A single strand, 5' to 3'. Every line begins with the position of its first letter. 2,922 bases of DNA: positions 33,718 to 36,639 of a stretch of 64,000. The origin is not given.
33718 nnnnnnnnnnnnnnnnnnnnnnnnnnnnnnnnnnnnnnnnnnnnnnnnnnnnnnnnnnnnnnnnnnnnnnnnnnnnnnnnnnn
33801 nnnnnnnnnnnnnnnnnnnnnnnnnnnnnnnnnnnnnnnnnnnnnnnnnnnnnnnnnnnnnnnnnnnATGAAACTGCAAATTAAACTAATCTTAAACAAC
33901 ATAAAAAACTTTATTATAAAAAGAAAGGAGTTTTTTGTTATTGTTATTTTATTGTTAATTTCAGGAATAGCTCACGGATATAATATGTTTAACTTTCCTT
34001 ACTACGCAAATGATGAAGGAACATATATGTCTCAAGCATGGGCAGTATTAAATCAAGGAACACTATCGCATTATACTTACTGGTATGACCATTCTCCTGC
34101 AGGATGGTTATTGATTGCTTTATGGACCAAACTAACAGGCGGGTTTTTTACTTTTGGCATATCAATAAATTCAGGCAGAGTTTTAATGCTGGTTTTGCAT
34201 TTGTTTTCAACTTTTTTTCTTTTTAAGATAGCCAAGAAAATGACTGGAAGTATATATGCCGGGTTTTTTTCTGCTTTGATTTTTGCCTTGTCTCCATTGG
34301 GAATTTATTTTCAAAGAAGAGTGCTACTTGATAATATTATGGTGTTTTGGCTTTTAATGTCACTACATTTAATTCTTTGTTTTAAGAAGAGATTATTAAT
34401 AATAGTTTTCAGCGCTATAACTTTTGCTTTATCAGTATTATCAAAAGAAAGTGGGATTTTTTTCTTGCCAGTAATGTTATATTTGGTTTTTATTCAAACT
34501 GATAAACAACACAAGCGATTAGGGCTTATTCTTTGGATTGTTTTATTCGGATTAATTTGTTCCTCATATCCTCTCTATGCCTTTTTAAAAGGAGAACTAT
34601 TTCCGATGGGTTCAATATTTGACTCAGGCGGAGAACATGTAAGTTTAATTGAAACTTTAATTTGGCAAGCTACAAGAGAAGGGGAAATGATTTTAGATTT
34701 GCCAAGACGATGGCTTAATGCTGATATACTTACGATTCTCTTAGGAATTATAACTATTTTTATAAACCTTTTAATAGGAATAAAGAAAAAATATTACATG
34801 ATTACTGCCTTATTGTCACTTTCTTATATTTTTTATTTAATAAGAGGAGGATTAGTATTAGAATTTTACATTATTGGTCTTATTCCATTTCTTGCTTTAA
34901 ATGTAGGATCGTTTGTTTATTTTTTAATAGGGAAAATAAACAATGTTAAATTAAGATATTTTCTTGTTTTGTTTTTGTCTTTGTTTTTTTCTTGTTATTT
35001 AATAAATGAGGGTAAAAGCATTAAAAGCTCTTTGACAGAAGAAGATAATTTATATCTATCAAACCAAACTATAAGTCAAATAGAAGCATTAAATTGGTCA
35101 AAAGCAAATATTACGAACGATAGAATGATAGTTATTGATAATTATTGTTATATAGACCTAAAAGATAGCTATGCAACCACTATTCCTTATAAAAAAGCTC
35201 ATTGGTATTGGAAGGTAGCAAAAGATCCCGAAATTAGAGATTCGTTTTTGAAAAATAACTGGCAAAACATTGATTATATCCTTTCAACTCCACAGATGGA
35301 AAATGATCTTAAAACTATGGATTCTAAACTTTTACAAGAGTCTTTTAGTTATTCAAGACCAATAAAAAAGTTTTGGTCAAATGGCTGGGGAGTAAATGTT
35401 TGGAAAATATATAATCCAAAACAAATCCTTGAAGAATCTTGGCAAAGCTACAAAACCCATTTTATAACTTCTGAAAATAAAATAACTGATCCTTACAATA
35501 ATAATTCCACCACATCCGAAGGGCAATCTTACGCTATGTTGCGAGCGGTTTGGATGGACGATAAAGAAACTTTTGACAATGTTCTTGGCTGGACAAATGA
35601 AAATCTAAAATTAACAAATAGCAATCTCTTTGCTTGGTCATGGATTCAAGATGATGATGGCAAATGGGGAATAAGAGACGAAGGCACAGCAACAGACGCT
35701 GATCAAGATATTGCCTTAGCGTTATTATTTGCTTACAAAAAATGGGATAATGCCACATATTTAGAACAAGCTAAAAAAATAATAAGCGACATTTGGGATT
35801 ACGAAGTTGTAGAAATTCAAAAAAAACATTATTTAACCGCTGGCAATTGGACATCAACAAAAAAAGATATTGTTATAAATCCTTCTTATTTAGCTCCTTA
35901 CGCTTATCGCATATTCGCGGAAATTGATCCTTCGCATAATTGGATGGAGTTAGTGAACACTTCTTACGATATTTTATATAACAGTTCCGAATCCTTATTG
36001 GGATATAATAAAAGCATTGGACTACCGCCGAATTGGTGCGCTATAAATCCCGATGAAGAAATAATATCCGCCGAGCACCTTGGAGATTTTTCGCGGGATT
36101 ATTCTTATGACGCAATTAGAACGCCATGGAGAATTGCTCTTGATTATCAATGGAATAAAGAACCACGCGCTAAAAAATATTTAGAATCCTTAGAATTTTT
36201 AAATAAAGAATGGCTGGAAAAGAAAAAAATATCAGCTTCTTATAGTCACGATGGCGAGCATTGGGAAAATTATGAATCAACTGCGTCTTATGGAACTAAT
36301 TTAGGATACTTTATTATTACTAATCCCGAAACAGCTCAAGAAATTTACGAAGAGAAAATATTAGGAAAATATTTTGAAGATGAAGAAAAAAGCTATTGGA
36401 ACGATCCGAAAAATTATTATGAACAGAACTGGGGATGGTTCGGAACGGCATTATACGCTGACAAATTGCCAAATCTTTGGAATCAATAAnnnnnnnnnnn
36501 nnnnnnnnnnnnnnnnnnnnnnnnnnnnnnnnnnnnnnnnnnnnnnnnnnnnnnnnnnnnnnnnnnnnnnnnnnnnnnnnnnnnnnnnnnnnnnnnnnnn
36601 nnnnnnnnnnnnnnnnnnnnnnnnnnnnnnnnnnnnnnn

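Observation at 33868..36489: GT-C membrane glycosyltransferase domain fused to a GH8 glycoside hydrolase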

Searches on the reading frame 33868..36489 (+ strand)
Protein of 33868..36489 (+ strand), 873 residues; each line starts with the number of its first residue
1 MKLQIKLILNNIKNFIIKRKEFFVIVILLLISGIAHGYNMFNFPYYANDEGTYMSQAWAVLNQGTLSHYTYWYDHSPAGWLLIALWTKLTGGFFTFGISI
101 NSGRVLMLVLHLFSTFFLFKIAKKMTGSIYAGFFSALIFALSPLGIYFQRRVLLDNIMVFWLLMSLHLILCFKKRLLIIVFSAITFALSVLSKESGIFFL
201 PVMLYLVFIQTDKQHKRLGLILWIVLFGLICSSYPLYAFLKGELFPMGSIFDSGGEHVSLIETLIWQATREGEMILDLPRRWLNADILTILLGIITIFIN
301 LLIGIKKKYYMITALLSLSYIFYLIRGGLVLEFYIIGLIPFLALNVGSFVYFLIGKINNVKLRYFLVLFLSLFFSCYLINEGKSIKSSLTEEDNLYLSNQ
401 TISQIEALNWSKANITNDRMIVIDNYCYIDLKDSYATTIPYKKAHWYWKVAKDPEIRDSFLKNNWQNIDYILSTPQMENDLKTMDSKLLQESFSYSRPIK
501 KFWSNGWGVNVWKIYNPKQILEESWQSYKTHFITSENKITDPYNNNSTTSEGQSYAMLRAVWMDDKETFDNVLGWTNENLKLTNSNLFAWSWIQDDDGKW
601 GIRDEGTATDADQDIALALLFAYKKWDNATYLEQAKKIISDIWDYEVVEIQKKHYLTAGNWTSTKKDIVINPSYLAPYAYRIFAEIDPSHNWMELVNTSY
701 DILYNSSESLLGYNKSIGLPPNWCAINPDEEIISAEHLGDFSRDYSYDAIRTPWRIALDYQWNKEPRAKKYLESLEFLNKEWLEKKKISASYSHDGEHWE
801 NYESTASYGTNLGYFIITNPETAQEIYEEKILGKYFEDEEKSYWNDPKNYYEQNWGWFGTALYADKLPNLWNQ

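Call 6: search_protein_families(library=pfam, proteins=[window:33868-36489:+], max_evalue=0.01)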
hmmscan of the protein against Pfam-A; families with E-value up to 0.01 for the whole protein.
window:33868-36489:+ (873 aa): 3 families
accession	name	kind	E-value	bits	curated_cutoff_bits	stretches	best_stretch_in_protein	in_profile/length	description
PF01270.23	Glyco_hydro_8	-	3.3e-49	168.2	24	1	522-788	25-278/341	Glycosyl hydrolases family 8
PF13231.12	PMT_2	-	1.5e-09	38.7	26.1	1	74-232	1-154/160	Dolichyl-phosphate-mannose-protein mannosyltransferase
PF02366.24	PMT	-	0.00015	21.8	22.7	1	87-232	69-224/245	Dolichyl-phosphate-mannose-protein mannosyltransferase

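Call 7: search_protein_families(library=ncbifam, proteins=[window:33868-36489:+], max_evalue=0.01)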
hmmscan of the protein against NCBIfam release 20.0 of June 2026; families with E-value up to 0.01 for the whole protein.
window:33868-36489:+ (873 aa): 1 family
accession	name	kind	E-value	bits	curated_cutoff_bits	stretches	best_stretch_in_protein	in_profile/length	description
NF008305.0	PRK11097.1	equivalog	1.2e-39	136.2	299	1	524-864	28-355/378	cellulose synthase complex periplasmic endoglucanase BcsZ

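Call 8: search_solved_structures(query=window:33868-36489:+, max_evalue=0.01, show_alignments=3)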
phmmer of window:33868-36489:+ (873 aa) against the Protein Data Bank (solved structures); distinct sequences matched with E-value up to 0.01: 37.
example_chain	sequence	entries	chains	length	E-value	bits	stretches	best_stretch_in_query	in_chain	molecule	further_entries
1cem_A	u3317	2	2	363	6e-28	100.4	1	520-831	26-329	CELLULASE CELA (1,4-BETA-D-GLUCAN-GLUCANOHYDROLASE) | endoglucanase A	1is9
1kwf_A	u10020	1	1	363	3.3e-27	97.9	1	520-831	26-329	Endoglucanase A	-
5gy3_A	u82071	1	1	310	7.2e-23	83.6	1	524-756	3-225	Glucanase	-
7f81_A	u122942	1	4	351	1.7e-22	82.4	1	524-707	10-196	Glucanase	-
5cd2_A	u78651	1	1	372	1.7e-22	82.3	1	524-705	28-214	Endo-1,4-D-glucanase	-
7f82_A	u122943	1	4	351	2e-22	82.1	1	524-707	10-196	Glucanase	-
5czl_A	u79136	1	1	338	8.7e-21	76.7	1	517-756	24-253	Glucanase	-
6vc5_A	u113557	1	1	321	2.5e-20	75.2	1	521-758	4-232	Endoglucanase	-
1wzz_A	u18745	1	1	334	2.9e-20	75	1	521-754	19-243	Probable endoglucanase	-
9b87_A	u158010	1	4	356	2.9e-20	75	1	524-725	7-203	Endoglucanase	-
3qxf_A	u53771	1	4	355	3e-20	74.9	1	524-725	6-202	Endoglucanase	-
3qxq_A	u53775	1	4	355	7.1e-20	73.7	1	524-725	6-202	Endoglucanase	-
4q2b_A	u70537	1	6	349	6.2e-19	70.6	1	524-699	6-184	Endo-1,4-beta-D-glucanase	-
5xd0_A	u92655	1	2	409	4e-18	67.9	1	522-794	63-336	Glucanase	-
1v5c_A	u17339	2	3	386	4.3e-15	57.9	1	548-802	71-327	chitosanase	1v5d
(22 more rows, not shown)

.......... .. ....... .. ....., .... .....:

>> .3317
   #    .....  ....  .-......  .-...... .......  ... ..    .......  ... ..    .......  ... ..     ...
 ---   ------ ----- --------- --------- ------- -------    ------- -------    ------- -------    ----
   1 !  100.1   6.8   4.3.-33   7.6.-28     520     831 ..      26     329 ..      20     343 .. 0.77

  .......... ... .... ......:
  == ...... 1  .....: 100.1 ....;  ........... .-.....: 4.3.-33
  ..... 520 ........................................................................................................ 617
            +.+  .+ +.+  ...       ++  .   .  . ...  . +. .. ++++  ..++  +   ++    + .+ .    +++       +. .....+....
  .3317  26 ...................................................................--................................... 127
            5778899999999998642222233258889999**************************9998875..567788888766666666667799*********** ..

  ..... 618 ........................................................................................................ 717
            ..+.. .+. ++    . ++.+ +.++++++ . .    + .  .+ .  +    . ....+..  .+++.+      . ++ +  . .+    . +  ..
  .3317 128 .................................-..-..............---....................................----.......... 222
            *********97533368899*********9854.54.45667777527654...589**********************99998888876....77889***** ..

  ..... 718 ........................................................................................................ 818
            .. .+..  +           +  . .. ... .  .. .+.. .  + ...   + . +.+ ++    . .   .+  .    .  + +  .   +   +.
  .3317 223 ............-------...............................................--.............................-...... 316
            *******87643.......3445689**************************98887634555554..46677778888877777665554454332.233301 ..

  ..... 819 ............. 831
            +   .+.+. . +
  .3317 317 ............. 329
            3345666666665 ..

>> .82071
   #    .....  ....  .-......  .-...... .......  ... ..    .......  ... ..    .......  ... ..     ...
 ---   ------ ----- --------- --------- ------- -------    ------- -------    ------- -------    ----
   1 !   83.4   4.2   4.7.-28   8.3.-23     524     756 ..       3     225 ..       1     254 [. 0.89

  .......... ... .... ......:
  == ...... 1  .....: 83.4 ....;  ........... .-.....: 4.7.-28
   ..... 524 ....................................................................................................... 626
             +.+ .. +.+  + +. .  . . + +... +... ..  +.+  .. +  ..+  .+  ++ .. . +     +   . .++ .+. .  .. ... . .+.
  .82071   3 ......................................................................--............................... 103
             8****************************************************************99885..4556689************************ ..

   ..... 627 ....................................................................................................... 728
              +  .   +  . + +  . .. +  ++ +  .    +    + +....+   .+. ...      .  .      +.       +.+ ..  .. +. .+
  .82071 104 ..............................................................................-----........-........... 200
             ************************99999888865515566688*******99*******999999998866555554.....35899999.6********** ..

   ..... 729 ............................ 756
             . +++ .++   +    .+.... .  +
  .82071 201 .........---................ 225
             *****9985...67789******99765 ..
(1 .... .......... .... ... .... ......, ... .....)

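Call 9: find_homologous_proteins(query=window:33868-36489:+)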
Query window:33868-36489:+ (873 aa): 1146 proteins with E <= 0.001 among 8000 candidates; the best 120 are listed.
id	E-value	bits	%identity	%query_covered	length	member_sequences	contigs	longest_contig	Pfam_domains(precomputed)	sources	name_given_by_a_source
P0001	0.0e+0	2010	100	100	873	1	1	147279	PF01270.24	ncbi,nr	ncbi:MAG: glycosyl hydrolase family 8 [Patescibacteria group bacterium]|nr:glycosyl hydrolase family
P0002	0.0e+0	1544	76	100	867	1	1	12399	PF01270.24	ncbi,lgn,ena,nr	ncbi:MAG: glycosyltransferase family 39 protein [Candidatus Pacebacteria bacterium]|nr:glycosyltrans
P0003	0.0e+0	1363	65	100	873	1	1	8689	PF02366.25,PF01270.24,PF13231.13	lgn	-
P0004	0.0e+0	1230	60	100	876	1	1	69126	PF01270.24,PF13231.13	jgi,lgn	jgi:endo-1,4-beta-D-glucanase Y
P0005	0.0e+0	1109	54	100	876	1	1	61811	PF02366.25,PF01270.24,PF13231.13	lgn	-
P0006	3.0e-280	950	51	99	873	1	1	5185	PF02366.25,PF01270.24,PF13231.13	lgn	-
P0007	3.0e-278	944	52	99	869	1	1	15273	PF01270.24,PF13231.13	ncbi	-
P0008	5.6e-278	943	49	97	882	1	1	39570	PF02366.25,PF01270.24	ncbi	-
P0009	6.1e-278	943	49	97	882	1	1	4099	PF02366.25,PF01270.24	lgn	-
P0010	2.0e-276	938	49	97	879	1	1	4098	PF02366.25,PF01270.24,PF13231.13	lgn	-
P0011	2.7e-275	934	50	99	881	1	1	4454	PF02366.25,PF01270.24,PF13231.13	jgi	jgi:endo-1,4-beta-D-glucanase Y/4-amino-4-deoxy-L-arabinose transferase-like glycosyltransferase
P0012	5.7e-275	933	49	99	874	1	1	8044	PF01270.24,PF13231.13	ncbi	-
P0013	4.4e-273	926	49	96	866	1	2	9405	PF01270.24,PF13231.13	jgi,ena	-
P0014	7.4e-273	926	51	98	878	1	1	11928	PF02366.25,PF01270.24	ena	-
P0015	9.7e-270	915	48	99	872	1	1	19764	PF02366.25,PF01270.24,PF13231.13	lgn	-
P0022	3.1e-267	907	48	98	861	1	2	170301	PF02366.25,PF01270.24,PF13231.13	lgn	-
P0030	1.4e-264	898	48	99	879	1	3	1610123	PF02366.25,PF01270.24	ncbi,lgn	-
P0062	4.4e-253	860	45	99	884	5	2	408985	PF02366.25,PF01270.24,PF13231.13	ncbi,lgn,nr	ncbi:glycosyl hydrolase family 8 [Candidatus Woesebacteria bacterium]|nr:glycosyl hydrolase family 8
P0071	1.6e-250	852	47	98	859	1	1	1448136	PF02366.25,PF01270.24,PF13231.13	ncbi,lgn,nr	ncbi:glycosyltransferase family 39 protein [Candidatus Roizmanbacteria bacterium]|nr:MAG: glycosyltr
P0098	6.7e-238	810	45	94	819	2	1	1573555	PF02366.25,PF01270.24,PF13231.13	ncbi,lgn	-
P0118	1.3e-228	779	42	100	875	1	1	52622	PF01270.24,PF13231.13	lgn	-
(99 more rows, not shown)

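Call 13: find_encoding_contigs(protein=P0071, flank=8000, max_places=2)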
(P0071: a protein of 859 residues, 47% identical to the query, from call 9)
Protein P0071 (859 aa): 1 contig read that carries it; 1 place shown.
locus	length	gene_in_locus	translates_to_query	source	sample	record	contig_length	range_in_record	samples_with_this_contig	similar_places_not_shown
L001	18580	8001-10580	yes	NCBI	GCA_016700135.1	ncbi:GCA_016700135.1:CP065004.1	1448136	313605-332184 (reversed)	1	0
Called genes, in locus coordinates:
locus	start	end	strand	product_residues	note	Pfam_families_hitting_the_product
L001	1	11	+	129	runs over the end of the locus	-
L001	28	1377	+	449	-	PF00753:Lactamase_B, PF12706:Lactamase_B_2 (weak), PF16661:Lactamase_B_6 (weak), PF10996:Beta-Casp, PF07521:RMMBL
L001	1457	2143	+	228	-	-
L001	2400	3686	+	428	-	PF00438:S-AdoMet_synt_N, PF02772:S-AdoMet_synt_M, PF02773:S-AdoMet_synt_C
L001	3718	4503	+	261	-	PF01553:Acyltransferase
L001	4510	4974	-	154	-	-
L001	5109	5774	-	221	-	PF03167:UDG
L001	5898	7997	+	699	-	PF00535:Glycos_transf_2, PF10111:Glyco_tranf_2_2 (weak), PF13641:Glyco_tranf_2_3, PF13506:Glyco_transf_21 (weak), PF13632:Glyco_trans_2_3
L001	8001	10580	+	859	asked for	PF02366:PMT, PF13231:PMT_2, PF01270:Glyco_hydro_8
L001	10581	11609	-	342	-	PF02129:Peptidase_S15, PF20434:BD-FAE (faint), PF00561:Abhydrolase_1, PF12146:Hydrolase_4, PF12697:Abhydrolase_6, PF00326:Peptidase_S9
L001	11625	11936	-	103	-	PF01638:HxlR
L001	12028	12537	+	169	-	PF13473:Cupredoxin_1, PF00127:Copper-bind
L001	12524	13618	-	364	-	PF03412:Peptidase_C39, PF13529:Peptidase_C39_2, PF07719:TPR_2 (faint), PF13181:TPR_8 (faint)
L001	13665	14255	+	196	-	PF03734:YkuD (weak)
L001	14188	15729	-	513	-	-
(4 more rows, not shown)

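Call 14: find_encoding_contigs(protein=P0062, flank=8000, max_places=2)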
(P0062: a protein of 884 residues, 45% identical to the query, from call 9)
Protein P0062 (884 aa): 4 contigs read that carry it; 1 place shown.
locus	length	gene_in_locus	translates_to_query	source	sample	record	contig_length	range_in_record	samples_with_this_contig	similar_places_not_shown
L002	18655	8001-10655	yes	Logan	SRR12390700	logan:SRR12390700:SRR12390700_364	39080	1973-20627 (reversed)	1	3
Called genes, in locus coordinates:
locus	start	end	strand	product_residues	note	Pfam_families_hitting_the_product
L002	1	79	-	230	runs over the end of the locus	PF01479:S4, PF00849:PseudoU_synth_2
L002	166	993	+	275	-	PF02195:ParB_N, PF17762:HTH_ParB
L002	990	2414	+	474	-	PF13231:PMT_2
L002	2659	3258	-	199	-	PF01135:PCMT (weak), PF02353:CMAS, PF13489:Methyltransf_23, PF13847:Methyltransf_31, PF08241:Methyltransf_11, PF08242:Methyltransf_12, PF13649:Methyltransf_25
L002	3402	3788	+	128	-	-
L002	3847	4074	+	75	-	-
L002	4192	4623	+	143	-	PF00293:NUDIX, PF14815:NUDIX_4 (weak)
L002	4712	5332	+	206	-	PF07690:MFS_1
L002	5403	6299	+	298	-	PF00106:adh_short, PF01370:Epimerase (weak), PF08659:KR, PF13561:adh_short_C2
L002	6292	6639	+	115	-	-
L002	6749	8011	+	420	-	PF13506:Glyco_transf_21, PF00535:Glycos_transf_2, PF13641:Glyco_tranf_2_3, PF13632:Glyco_trans_2_3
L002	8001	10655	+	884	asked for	PF02366:PMT (weak), PF13231:PMT_2, PF01270:Glyco_hydro_8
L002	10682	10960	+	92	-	-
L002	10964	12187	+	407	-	PF09992:NAGPA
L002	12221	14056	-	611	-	PF12704:MacB_PCD, PF02687:FtsX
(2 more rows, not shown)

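Call 15: find_encoding_contigs(protein=P0118, flank=8000, max_places=2)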
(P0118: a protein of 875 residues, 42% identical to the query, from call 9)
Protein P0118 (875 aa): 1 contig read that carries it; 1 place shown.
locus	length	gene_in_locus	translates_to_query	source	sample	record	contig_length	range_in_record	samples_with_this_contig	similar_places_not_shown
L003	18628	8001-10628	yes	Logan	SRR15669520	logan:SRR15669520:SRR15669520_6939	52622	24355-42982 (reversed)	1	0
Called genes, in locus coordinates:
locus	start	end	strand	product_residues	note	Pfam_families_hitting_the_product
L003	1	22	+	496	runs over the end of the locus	PF03193:RsgA_GTPase (faint), PF13555:AAA_29 (faint), PF00005:ABC_tran, PF02463:SMC_N (weak), PF13175:AAA_15 (faint), PF13191:AAA_16 (faint), PF13304:AAA_21 (weak), PF00005:ABC_tran, +3 more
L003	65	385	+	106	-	PF06305:LapA_dom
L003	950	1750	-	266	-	PF18306:LDcluster4, PF03641:Lysine_decarbox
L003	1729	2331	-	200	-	PF00929:RNase_T, PF16473:Rv2179c-like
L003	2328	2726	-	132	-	-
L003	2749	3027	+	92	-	PF01016:Ribosomal_L27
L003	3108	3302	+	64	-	-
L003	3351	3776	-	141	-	PF01281:Ribosomal_L9_N, PF03948:Ribosomal_L9_C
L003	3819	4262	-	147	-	PF01467:CTP_transf_like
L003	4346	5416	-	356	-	PF01341:Glyco_hydro_6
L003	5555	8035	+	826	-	PF00535:Glycos_transf_2, PF10111:Glyco_tranf_2_2 (faint), PF13506:Glyco_transf_21 (faint), PF13641:Glyco_tranf_2_3 (weak), PF04138:GtrA_DPMS_TM, PF13641:Glyco_tranf_2_3, PF13632:Glyco_trans_2_3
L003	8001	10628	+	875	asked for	PF13231:PMT_2, PF01270:Glyco_hydro_8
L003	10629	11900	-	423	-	PF00595:PDZ, PF13180:PDZ_2, PF17820:PDZ_6, PF03572:Peptidase_S41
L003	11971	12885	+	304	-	PF01544:CorA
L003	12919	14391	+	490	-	PF01406:tRNA-synt_1e, PF09334:tRNA-synt_1g (weak), PF23493:CysS_C (weak)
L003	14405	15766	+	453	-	PF00772:DnaB, PF03796:DnaB_C, PF13481:AAA_25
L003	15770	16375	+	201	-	PF21176:RecR_HhH, PF01751:Toprim (weak), PF13662:Toprim_4, PF21175:RecR_C (weak)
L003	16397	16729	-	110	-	PF00829:Ribosomal_L21p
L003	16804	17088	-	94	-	-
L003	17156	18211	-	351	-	PF02646:RmuC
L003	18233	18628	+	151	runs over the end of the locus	PF09424:YqeY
